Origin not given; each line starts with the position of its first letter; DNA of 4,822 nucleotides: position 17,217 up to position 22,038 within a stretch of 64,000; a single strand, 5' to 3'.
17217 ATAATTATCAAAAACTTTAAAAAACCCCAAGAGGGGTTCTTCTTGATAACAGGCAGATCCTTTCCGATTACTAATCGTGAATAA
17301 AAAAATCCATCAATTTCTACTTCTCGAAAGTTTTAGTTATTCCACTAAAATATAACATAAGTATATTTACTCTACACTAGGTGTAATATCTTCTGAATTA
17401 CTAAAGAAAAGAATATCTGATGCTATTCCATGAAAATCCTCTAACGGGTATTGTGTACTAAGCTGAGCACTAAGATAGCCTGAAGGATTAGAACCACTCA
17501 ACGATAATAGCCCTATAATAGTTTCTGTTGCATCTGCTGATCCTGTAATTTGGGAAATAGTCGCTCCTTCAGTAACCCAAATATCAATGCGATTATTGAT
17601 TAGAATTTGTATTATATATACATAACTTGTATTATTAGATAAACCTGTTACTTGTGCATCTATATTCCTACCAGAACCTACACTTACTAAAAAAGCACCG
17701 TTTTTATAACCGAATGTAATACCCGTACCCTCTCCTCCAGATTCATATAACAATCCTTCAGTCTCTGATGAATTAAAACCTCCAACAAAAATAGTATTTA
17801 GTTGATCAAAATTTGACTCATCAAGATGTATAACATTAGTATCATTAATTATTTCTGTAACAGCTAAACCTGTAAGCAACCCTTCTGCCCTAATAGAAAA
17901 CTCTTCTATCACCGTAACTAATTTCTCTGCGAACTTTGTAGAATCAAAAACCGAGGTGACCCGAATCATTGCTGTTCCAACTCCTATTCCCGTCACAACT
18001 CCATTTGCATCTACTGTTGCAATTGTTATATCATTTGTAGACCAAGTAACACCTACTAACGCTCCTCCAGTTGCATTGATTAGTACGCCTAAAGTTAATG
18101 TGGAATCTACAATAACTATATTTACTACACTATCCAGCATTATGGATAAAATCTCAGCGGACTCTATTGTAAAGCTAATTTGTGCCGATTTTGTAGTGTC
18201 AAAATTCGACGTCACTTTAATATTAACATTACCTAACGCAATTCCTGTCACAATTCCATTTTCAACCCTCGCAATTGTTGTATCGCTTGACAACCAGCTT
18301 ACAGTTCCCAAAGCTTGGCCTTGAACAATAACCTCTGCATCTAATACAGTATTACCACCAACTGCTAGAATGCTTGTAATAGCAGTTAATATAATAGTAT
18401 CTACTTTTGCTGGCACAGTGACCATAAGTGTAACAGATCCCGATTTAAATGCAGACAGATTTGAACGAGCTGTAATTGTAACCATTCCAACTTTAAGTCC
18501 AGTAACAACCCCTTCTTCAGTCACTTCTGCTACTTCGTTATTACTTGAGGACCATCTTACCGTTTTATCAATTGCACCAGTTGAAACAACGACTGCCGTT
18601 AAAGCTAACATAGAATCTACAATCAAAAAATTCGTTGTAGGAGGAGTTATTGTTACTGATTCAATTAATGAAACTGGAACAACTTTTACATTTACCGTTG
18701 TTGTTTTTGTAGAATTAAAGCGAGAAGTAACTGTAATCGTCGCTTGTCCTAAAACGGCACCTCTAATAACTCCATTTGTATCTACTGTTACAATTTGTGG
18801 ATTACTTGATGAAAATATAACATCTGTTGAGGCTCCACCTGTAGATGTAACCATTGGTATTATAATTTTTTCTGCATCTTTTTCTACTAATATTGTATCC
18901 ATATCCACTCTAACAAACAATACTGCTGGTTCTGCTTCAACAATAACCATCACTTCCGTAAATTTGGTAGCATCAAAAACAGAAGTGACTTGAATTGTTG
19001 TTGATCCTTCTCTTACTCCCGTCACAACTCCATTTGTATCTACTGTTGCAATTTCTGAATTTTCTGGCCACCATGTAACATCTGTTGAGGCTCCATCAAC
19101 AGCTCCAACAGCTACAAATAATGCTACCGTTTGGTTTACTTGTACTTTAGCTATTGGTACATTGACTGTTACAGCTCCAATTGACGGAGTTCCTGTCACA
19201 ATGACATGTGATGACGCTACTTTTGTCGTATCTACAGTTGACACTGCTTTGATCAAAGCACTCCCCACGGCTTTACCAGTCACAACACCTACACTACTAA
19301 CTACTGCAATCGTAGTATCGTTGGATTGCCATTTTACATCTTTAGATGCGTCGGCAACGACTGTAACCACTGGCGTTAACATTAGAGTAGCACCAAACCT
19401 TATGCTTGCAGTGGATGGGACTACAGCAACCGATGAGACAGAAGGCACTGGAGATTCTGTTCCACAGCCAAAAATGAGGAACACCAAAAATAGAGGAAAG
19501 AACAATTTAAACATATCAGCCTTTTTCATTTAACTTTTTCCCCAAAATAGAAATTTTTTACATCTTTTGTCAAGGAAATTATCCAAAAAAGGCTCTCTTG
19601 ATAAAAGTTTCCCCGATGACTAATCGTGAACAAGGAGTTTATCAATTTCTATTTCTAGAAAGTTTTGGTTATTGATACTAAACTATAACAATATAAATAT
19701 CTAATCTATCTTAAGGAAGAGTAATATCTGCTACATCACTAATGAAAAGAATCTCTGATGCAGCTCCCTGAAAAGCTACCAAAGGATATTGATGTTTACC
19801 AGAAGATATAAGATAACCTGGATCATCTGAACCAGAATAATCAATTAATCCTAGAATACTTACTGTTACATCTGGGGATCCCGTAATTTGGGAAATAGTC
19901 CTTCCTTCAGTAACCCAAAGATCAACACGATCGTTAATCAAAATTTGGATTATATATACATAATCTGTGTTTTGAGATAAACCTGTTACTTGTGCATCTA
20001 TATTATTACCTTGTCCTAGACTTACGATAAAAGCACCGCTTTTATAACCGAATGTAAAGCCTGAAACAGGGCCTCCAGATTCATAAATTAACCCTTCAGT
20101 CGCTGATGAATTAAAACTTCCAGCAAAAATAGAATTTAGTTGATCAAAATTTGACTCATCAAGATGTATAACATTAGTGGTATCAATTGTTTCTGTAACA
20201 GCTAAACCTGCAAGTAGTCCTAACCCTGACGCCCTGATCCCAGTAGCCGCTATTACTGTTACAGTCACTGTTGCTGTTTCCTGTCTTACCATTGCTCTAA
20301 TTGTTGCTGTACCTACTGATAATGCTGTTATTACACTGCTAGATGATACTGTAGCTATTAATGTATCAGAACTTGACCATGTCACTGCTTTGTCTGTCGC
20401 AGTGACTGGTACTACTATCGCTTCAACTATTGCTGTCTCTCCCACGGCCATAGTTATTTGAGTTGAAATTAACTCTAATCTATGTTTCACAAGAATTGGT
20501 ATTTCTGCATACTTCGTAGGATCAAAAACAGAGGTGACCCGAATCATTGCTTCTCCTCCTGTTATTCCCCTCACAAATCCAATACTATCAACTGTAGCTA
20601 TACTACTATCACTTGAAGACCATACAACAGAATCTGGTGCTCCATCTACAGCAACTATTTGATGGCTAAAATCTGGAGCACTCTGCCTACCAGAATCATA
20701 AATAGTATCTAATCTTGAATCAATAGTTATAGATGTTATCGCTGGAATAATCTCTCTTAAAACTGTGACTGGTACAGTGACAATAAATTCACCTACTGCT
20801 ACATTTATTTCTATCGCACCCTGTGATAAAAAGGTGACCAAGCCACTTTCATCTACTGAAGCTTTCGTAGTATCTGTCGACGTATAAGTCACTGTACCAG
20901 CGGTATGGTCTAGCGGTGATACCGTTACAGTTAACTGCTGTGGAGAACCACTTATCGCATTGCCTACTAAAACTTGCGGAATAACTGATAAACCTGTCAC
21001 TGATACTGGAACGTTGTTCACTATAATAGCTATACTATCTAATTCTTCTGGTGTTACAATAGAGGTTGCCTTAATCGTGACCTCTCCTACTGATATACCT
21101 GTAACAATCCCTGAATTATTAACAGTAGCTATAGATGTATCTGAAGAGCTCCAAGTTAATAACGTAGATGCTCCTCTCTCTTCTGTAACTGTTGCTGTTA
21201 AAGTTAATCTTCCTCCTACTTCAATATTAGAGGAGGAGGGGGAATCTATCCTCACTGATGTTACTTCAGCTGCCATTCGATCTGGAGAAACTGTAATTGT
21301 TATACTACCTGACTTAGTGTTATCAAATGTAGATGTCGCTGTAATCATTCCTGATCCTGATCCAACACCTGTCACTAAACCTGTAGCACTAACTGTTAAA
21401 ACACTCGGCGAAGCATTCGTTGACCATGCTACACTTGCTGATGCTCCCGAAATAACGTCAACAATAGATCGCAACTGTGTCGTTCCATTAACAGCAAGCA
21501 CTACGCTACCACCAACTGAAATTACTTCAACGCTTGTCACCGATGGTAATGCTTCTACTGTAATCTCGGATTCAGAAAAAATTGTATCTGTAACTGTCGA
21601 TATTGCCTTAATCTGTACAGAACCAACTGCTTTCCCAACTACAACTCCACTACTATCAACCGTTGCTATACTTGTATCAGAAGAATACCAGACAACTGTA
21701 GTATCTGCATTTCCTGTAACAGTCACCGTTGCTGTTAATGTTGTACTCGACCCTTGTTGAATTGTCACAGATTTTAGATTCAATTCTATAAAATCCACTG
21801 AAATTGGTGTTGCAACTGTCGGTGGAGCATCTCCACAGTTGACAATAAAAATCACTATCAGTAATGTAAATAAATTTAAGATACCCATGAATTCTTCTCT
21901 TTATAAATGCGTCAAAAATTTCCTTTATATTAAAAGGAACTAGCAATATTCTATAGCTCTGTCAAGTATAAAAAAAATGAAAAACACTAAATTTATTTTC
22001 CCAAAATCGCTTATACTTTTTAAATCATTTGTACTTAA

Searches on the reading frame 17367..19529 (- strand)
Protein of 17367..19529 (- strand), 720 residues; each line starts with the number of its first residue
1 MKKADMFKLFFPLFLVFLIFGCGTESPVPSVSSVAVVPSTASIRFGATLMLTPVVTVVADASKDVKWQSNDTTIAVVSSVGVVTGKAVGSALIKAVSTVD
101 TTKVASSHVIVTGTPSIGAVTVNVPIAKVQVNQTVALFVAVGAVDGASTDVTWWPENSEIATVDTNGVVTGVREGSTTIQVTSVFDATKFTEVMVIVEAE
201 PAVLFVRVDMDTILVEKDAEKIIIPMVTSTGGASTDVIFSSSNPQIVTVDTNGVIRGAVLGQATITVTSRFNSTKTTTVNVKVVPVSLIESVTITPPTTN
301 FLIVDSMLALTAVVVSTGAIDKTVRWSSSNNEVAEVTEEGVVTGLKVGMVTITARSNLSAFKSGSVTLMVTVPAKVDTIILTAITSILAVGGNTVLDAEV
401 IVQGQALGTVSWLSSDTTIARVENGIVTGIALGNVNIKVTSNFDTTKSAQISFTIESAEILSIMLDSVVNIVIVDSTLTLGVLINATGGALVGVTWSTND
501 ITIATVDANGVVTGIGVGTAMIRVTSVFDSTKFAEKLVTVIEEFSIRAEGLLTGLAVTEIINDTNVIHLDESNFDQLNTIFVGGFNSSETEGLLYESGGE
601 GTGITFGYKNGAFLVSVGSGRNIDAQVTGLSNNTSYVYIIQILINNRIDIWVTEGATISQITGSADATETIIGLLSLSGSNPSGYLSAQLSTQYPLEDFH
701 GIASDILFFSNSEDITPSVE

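Call 14: search_protein_families(library=ncbifam, proteins=[window:17367-19529:-])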
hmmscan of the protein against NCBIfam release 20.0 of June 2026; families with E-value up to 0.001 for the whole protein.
window:17367-19529:- (720 aa): 0 families

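Call 50: search_protein_families(library=pfam, proteins=[window:17367-19529:-], max_evalue=0.00001)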
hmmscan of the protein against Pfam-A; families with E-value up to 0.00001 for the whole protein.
window:17367-19529:- (720 aa): 3 families
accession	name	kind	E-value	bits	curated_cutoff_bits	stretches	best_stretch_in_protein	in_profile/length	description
PF02368.24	Big_2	-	1.2e-48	163.4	22.8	5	290-357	3-69/79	Bacterial Ig-like domain (group 2)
PF23486.1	Ig_TMEM132_5th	-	7e-12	46.1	28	0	491-543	83-135/137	TMEM132 fifth domain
PF22359.2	Big-like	-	5.9e-07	30.1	27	0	503-524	12-33/48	Bacterial Ig-like domain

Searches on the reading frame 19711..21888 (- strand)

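Call 14: search_protein_families(library=ncbifam, proteins=[window:19711-21888:-])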
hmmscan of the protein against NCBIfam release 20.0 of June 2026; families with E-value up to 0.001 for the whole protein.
window:19711-21888:- (725 aa): 0 families

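Call 50: search_protein_families(library=pfam, proteins=[window:19711-21888:-], max_evalue=0.00001)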
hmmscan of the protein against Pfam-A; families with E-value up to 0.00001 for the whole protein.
window:19711-21888:- (725 aa): 2 families
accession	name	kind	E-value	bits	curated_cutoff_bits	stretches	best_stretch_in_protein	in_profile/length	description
PF02368.24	Big_2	-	3e-55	184.6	22.8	5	209-276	2-68/79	Bacterial Ig-like domain (group 2)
PF22359.2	Big-like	-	6.9e-07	29.9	27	0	502-546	3-47/48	Bacterial Ig-like domain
